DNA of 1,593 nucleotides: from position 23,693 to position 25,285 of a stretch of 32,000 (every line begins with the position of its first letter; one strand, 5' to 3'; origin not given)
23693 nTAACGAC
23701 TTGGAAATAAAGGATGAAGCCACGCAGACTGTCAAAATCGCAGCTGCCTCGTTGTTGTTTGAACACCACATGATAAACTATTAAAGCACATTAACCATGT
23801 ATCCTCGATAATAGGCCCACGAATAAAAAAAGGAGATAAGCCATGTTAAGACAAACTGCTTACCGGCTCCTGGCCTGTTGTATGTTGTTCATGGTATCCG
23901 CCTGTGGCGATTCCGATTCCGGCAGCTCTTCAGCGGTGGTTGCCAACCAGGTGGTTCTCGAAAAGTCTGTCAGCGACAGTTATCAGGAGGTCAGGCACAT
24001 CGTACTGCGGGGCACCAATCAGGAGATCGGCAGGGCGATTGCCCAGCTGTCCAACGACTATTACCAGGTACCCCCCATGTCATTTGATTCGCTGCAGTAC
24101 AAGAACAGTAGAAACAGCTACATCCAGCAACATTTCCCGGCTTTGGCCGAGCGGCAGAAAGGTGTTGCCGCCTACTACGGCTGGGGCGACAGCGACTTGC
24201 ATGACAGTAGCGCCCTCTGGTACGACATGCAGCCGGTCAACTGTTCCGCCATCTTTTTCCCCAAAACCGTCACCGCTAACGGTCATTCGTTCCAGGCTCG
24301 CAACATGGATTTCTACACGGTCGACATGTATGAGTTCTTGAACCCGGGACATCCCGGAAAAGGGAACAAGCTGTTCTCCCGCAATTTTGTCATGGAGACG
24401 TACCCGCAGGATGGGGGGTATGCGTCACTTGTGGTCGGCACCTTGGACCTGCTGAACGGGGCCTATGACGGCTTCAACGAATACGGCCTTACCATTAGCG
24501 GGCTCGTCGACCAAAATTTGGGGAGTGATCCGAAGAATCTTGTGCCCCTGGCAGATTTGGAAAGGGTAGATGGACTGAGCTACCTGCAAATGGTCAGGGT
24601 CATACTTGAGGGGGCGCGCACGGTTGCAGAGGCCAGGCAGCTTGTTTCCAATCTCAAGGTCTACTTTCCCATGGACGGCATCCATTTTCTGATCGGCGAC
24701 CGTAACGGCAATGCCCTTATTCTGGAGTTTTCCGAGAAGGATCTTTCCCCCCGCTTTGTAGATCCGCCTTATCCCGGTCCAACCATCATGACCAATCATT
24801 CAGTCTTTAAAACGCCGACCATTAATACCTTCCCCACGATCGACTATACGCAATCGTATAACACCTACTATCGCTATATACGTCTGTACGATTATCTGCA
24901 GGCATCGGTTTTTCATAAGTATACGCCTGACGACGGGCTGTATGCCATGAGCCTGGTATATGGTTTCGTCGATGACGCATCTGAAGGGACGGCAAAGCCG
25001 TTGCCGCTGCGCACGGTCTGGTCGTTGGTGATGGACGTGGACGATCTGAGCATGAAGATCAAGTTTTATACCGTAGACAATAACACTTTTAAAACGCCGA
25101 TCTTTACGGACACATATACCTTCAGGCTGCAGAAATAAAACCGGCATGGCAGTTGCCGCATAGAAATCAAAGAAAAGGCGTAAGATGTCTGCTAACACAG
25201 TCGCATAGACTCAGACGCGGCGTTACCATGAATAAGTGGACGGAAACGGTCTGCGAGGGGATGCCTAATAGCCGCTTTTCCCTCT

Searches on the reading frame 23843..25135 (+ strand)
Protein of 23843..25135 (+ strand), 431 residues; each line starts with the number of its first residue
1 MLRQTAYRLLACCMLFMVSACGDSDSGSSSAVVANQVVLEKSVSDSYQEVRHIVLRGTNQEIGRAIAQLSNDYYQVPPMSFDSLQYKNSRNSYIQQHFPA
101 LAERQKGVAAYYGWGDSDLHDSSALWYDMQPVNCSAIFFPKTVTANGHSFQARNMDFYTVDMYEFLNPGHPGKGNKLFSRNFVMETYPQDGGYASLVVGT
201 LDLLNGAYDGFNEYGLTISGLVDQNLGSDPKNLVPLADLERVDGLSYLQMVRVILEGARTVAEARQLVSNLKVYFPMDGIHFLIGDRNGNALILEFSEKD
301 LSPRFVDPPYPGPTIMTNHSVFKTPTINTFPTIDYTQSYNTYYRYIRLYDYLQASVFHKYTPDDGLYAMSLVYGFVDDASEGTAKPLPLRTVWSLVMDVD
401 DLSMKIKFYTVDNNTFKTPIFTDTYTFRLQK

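Call 95: find_encoding_contigs(protein=window:23843-25135:+, flank=1000, max_places=3)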
Protein window:23843-25135:+ (431 aa): 2 contigs read that carry it; 2 places shown.
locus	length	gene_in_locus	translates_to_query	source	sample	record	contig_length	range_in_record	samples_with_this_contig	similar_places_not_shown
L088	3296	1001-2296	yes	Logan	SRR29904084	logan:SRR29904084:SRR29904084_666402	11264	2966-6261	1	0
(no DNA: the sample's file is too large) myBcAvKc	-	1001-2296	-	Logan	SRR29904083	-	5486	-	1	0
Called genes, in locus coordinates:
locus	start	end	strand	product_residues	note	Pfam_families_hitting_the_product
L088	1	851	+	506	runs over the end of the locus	PF07603:Lcl_C, PF22073:Cep192_D4 (weak), PF18998:Flg_new_2 (weak)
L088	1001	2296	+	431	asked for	PF03417:AAT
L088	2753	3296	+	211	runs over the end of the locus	PF11249:DUF3047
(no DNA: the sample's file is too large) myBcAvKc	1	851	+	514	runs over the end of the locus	PF07603:Lcl_C, PF22073:Cep192_D4 (weak), PF18998:Flg_new_2 (weak)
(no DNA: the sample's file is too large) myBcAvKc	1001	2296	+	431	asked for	PF03417:AAT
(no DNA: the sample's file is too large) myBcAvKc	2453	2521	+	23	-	?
